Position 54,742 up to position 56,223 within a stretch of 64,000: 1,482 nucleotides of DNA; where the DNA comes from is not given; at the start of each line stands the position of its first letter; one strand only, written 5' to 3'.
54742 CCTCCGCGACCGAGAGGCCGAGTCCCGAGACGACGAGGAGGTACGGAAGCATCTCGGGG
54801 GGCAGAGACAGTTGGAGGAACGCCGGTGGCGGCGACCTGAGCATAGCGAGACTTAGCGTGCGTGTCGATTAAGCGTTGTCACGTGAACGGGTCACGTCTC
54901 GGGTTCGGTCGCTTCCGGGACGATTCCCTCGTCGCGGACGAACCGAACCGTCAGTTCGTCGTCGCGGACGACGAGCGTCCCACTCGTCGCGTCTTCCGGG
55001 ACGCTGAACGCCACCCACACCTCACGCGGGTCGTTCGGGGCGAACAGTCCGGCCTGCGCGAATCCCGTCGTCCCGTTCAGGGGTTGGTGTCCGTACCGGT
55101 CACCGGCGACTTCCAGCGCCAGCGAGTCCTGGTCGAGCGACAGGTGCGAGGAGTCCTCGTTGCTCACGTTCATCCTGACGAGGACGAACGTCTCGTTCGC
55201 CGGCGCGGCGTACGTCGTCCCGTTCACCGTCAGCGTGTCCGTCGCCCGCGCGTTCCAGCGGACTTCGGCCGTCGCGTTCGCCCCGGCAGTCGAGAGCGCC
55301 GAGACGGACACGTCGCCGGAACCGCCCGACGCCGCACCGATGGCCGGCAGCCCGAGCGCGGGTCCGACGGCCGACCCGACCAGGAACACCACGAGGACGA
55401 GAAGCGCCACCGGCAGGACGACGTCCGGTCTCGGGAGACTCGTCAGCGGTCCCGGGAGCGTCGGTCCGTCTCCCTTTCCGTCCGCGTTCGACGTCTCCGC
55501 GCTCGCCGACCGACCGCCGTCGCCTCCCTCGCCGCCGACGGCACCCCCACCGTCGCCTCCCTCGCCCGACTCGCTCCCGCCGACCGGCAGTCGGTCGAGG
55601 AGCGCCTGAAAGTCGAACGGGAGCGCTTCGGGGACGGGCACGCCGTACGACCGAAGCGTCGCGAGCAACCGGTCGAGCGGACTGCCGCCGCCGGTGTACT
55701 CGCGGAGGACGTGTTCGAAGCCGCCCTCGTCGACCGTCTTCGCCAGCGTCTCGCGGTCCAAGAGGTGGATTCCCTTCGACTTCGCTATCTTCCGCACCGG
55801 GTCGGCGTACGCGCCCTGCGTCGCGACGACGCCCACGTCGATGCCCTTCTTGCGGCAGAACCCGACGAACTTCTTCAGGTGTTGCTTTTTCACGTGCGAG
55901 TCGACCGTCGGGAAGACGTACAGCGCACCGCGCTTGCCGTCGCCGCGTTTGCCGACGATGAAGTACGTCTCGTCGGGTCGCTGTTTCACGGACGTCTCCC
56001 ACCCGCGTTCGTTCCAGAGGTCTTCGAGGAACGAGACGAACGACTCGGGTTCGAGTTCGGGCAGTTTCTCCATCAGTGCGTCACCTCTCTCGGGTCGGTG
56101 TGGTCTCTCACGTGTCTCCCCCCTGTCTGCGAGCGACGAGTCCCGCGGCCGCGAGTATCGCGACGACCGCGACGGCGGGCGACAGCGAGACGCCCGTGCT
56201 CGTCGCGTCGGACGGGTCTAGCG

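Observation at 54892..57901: Mrr-type nuclease-fold domain fused to a TM helix and a glycosylated extracellular domain, in tandem with a Thr/Pro-linker surface glycoprotein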

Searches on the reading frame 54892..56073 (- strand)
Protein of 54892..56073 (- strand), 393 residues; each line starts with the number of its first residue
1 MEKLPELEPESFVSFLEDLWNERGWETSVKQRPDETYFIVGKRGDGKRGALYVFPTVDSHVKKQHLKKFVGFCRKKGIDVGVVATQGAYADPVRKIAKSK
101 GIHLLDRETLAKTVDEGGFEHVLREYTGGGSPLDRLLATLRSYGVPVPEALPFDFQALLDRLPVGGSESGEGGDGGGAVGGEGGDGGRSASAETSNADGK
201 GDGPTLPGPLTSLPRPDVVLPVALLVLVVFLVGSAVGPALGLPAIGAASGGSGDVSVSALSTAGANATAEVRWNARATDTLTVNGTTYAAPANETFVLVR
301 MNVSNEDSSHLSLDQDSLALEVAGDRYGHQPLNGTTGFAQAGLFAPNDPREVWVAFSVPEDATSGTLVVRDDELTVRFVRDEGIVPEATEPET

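Call 3: search_protein_families(library=pfam, proteins=[window:54892-56073:-], max_evalue=1)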
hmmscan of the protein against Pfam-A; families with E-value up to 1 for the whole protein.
window:54892-56073:- (393 aa): 2 families
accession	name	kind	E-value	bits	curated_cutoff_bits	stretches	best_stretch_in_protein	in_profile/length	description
PF04471.18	Mrr_cat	-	4.1e-09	37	21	1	6-112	3-113/115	Restriction endonuclease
PF11611.13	DUF4352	-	0.00019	22.2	25.9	1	282-372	22-115/122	Domain of unknown function (DUF4352)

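Call 4: search_protein_families(library=ncbifam, proteins=[window:54892-56073:-], max_evalue=1)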
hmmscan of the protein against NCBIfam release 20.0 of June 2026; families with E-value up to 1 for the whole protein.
window:54892-56073:- (393 aa): 1 family
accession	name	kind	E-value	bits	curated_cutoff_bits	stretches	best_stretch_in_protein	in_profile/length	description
NF049995.1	A1S_2505_Nterm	subfamily_domain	0.16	12.2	45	0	262-294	13-45/109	A1S_2505 family phage non-structural protein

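Call 5: find_homologous_proteins(query=window:54892-56073:-)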
Query window:54892-56073:- (393 aa): 73 proteins with E <= 0.001 among 8000 candidates.
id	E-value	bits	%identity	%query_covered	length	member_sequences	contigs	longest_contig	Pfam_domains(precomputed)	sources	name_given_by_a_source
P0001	1.5e-257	872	100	100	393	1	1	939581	PF04471.19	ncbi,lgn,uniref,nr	ncbi:restriction endonuclease [Halogeometricum limi]|uniref:Restriction endonuclease n=1 Tax=Halogeo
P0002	1.1e-188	645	75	99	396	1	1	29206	PF04471.19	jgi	jgi:hypothetical protein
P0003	4.8e-184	630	74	99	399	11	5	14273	PF04471.19,PF11611.14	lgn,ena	-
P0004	2.2e-180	618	74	99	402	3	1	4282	PF04471.19,PF11611.14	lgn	-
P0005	4.6e-180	617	72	99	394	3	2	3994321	PF04471.19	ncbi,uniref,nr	ncbi:hypothetical protein GL213_11970 [Halogeometricum borinquense]|uniref:Restriction endonuclease 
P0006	1.2e-176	606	71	99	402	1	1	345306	PF04471.19,PF11611.14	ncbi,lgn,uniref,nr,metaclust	ncbi:telomeric repeat-binding factor 2 [Halogeometricum pallidum JCM 14848]|uniref:Telomeric repeat-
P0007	7.9e-176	603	70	97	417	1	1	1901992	PF04471.19,PF11611.14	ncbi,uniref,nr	ncbi:restriction endonuclease [Halogeometricum sp. S1BR25-6]|uniref:Restriction endonuclease n=1 Tax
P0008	1.3e-170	586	70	99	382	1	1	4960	PF04471.19,PF11611.14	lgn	-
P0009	1.4e-125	438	57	98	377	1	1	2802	PF04471.19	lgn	-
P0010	4.0e-125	436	55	98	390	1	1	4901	PF04471.19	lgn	-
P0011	1.7e-123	431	57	98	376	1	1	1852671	PF04471.19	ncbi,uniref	ncbi:restriction endonuclease [Halopelagius fulvigenes]|uniref:Restriction endonuclease n=1 Tax=Halo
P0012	1.4e-122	428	53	99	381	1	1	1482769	PF04471.19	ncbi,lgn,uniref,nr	ncbi:protein of unknown function [Halopelagius inordinatus]|uniref:Restriction endonuclease type IV 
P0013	3.1e-122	427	64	38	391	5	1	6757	PF04471.19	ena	-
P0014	2.0e-121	424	53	98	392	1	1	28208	PF04471.19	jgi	jgi:hypothetical protein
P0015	6.2e-121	422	55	98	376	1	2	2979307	PF04471.19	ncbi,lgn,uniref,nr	ncbi:restriction endonuclease [Halopelagius longus]|uniref:Restriction endonuclease n=1 Tax=Halopela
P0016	1.5e-120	421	53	98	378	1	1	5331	PF04471.19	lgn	-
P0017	2.0e-120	421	54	98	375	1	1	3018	PF04471.19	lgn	-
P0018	7.1e-119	416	65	40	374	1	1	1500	PF04471.19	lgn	-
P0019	1.3e-118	415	53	98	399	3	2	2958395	PF04471.19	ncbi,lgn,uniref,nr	ncbi:restriction endonuclease [Halobellus limi]|uniref:Restriction endonuclease n=1 Tax=Halobellus l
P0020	1.7e-118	414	52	98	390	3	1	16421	PF04471.19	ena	-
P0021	1.3e-116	408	62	38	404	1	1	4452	PF04471.19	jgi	jgi:hypothetical protein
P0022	1.3e-116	408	61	40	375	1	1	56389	PF04471.19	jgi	jgi:hypothetical protein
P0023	2.7e-116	407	53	98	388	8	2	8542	PF04471.19,PF11611.14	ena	-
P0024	1.7e-115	404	53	98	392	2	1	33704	PF04471.19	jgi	jgi:hypothetical protein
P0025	2.8e-115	404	63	37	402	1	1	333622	PF04471.19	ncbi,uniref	ncbi:restriction endonuclease [Halobellus sp. GM3]|uniref:restriction endonuclease n=1 Tax=Halobellu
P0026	1.5e-114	401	50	98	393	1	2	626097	PF04471.19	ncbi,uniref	ncbi:restriction endonuclease [Halobellus rarus]|uniref:Restriction endonuclease n=1 Tax=Halobellus 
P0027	3.2e-114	400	51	99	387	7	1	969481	PF04471.19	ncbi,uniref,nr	ncbi:restriction endonuclease [Halobellus sp. H-GB7]|uniref:restriction endonuclease n=1 Tax=Halobel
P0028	7.8e-114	399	53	98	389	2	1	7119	PF04471.19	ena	-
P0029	1.1e-113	398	51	98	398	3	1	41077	PF04471.19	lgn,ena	-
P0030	6.4e-113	396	52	98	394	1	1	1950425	PF04471.19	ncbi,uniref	ncbi:restriction endonuclease [Halobellus salinisoli]|uniref:restriction endonuclease n=1 Tax=Halobe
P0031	8.6e-113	395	53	98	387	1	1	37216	PF04471.19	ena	-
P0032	9.6e-113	395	53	98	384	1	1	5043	PF04471.19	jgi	-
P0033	1.5e-112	395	52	99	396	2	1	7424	PF04471.19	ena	-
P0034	3.8e-112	393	50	97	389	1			PF04471.19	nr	nr:restriction endonuclease [Halobellus rarus]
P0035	4.9e-112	393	51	98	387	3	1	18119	PF04471.19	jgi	jgi:hypothetical protein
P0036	5.6e-112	393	51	98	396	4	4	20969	PF04471.19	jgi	jgi:hypothetical protein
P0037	6.4e-112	393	50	99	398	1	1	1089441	PF04471.19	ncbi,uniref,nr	ncbi:restriction endonuclease [Halobellus captivus]|uniref:restriction endonuclease n=1 Tax=Halobell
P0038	9.0e-112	392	52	98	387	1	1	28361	PF04471.19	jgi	-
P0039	1.2e-110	388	52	98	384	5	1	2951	PF04471.19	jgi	jgi:hypothetical protein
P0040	1.8e-110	388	51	99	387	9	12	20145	PF04471.19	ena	-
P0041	2.8e-110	387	51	99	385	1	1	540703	PF04471.19,PF11611.14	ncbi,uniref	ncbi:restriction endonuclease [Halobellus sp. EA9]|uniref:restriction endonuclease n=1 Tax=Halobellu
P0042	1.6e-109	385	51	98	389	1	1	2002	PF04471.19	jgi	jgi:hypothetical protein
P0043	2.5e-109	384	49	98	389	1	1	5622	PF04471.19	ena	-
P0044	3.0e-109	384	53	98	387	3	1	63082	PF04471.19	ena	-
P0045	3.3e-109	384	49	98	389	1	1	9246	PF04471.19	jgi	jgi:hypothetical protein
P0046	3.9e-109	383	52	98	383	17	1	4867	PF04471.19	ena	-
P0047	4.9e-109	383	51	98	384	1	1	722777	PF04471.19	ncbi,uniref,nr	ncbi:restriction endonuclease [Halobellus ruber]|uniref:Restriction endonuclease n=1 Tax=Halobellus 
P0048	6.1e-109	383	50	99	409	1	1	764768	PF04471.19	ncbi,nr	ncbi:hypothetical protein DVK02_01830 [Halobellus sp. Atlit-31R]|nr:hypothetical protein DVK02_01830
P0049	8.1e-109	382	49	98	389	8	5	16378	PF04471.19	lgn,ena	-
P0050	1.3e-108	382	49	98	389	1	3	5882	PF04471.19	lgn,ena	-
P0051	1.6e-108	381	50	98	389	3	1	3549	PF04471.19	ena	-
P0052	1.6e-108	381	51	99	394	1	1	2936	PF04471.19,PF11611.14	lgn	-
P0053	4.4e-108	380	50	98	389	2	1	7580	PF04471.19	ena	-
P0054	5.8e-108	380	51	98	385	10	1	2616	PF04471.19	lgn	-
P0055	1.5e-107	378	48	98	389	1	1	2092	PF04471.19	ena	-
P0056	2.0e-107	378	51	98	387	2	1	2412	PF04471.19,PF11611.14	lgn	-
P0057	3.1e-106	374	51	98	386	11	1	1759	PF04471.19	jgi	jgi:hypothetical protein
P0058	5.9e-106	373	50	98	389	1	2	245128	PF04471.19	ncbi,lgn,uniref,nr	ncbi:hypothetical protein GCM10008995_21340 [Halobellus salinus]|uniref:Restriction endonuclease typ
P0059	7.7e-106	373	49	99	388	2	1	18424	PF04471.19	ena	-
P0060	4.6e-105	370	51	98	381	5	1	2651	PF04471.19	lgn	-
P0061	1.4e-104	368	49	92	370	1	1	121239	PF04471.19,PF11611.14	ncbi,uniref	ncbi:MAG: restriction endonuclease, partial [Halobellus sp.]|uniref:restriction endonuclease n=1 Tax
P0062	1.3e-102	362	50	98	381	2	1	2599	PF04471.19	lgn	-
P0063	2.0e-102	361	49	98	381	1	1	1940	PF04471.19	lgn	-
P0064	1.7e-101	358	49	98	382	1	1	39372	PF04471.19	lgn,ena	-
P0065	3.1e-101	357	56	41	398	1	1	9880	PF04471.19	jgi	jgi:hypothetical protein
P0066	6.5e-101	356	49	98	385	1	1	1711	PF04471.19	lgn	-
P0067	7.1e-101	356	49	98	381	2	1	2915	PF04471.19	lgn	-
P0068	1.5e-100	355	48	98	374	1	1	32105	PF04471.19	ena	-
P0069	8.4e-98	346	48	98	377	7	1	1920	PF04471.19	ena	-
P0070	2.6e-97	345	47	98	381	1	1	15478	PF04471.19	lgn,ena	-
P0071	2.3e-86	308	68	54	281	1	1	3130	PF04471.19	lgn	-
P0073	4.2e-49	186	40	32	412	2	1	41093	PF04471.19,PF11611.14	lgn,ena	-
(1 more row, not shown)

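Call 6: search_solved_structures(query=window:54892-56073:-, max_evalue=1, show_alignments=3)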
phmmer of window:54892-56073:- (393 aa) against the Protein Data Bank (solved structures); distinct sequences matched with E-value up to 1: 4.
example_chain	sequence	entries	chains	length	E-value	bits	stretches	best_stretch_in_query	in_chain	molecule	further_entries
7ubs_H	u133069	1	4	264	0.56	12.4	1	147-190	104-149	230AS-26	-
7ke3_A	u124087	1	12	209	0.6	12.3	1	124-189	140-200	Ferritin heavy chain,Epstein-Barr nuclear antigen 1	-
8oxe_A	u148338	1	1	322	0.64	12.2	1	95-162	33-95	Inositol-tetrakisphosphate 1-kinase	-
2l6h_A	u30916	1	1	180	0.68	12.2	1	165-194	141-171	Focal adhesion kinase 1, linker, Paxillin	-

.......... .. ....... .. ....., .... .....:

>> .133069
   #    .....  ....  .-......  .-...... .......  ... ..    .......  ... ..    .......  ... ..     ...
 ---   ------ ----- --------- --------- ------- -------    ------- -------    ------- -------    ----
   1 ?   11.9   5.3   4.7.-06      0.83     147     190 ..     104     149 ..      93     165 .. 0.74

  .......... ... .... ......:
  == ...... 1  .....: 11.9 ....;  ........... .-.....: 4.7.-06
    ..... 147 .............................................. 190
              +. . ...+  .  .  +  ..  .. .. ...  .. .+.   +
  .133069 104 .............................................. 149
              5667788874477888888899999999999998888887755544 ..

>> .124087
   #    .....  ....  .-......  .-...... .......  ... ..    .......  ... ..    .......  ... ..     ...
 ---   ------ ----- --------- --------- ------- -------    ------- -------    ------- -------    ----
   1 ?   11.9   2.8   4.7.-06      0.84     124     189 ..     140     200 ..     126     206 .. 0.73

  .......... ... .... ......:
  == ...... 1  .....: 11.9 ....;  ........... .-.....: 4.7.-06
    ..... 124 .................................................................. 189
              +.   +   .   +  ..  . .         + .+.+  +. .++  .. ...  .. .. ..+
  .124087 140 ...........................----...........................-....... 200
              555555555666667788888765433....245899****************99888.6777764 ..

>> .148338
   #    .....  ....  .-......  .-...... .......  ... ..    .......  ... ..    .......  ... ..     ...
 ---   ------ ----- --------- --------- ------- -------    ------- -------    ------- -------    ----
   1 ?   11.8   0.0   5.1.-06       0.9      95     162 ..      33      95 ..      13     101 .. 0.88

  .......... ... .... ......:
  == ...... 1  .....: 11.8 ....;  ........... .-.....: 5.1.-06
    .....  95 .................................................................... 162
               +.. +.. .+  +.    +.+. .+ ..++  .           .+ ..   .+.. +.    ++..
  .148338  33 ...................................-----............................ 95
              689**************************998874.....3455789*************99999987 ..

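Call 11: find_encoding_contigs(protein=P0019, flank=8000, max_places=2)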
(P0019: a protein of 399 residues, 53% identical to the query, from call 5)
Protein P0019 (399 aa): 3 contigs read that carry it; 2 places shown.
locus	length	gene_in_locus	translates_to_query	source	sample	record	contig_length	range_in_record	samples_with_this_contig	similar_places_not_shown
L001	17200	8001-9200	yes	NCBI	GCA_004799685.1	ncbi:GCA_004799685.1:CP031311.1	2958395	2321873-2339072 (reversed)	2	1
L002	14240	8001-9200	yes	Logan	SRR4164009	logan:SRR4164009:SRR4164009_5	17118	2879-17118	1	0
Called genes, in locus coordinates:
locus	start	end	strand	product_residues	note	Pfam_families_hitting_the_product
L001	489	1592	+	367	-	PF01212:Beta_elim_lyase (weak), PF00282:Pyridoxal_deC, PF00155:Aminotran_1_2 (faint), PF00266:Aminotran_5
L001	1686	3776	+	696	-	PF00133:tRNA-synt_1, PF01406:tRNA-synt_1e (weak), PF09334:tRNA-synt_1g, PF19303:Anticodon_3, PF08264:Anticodon_1 (weak), PF01588:tRNA_bind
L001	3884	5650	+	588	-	PF00224:PK, PF02887:PK_C, PF00391:PEP-utilizers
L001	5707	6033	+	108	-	PF23994:DUF7312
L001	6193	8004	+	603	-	PF23951:DUF7282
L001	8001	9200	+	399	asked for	PF04471:Mrr_cat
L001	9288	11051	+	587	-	PF16927:HisKA_7TM, PF00989:PAS (weak), PF08448:PAS_4 (faint), PF13188:PAS_8 (weak), PF13426:PAS_9 (faint), PF02518:HATPase_c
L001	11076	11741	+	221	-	-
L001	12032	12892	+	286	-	-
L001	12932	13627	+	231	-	PF24036:DUF7345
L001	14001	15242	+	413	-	PF01145:Band_7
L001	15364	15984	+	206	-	PF24266:HTH_HVO_0163_N, PF09339:HTH_IclR (faint), PF25213:HVO_A0261_N (weak), PF13412:HTH_24 (weak), PF08279:HTH_11 (weak), PF12802:MarR_2 (weak)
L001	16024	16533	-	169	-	-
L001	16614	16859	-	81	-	PF23438:DUF7123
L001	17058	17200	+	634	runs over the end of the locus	PF00535:Glycos_transf_2, PF13641:Glyco_tranf_2_3 (weak), PF03706:LPG_synthase_TM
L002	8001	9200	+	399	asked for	PF04471:Mrr_cat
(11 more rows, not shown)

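Call 12: find_encoding_contigs(protein=P0011, flank=8000, max_places=2)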
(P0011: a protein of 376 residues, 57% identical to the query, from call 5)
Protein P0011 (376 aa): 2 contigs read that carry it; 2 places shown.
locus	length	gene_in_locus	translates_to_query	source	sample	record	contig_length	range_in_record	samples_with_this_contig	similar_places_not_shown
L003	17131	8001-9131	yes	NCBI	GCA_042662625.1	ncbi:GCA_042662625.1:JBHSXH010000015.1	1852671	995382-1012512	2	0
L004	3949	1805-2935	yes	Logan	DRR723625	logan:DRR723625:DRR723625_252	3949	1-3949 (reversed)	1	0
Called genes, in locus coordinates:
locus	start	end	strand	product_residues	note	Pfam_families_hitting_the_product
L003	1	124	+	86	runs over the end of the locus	-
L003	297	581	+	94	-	-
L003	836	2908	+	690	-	PF00133:tRNA-synt_1, PF01406:tRNA-synt_1e (weak), PF09334:tRNA-synt_1g, PF19303:Anticodon_3, PF08264:Anticodon_1 (weak), PF01588:tRNA_bind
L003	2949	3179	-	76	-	-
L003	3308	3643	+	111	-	-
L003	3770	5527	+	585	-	PF00224:PK, PF02887:PK_C, PF00391:PEP-utilizers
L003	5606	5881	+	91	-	PF23994:DUF7312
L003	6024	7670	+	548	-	PF23951:DUF7282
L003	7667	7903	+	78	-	-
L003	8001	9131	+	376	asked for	PF04471:Mrr_cat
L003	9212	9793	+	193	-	-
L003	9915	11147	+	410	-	PF01145:Band_7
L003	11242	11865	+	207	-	PF01022:HTH_5 (faint), PF13601:HTH_34 (faint), PF24266:HTH_HVO_0163_N, PF01978:TrmB (faint), PF01047:MarR (faint), PF25213:HVO_A0261_N (weak), PF12802:MarR_2 (weak), PF13412:HTH_24 (weak), +1 more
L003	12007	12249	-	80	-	PF23438:DUF7123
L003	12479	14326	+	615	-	PF00535:Glycos_transf_2, PF10111:Glyco_tranf_2_2 (weak), PF13641:Glyco_tranf_2_3, PF03706:LPG_synthase_TM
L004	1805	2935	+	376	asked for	PF04471:Mrr_cat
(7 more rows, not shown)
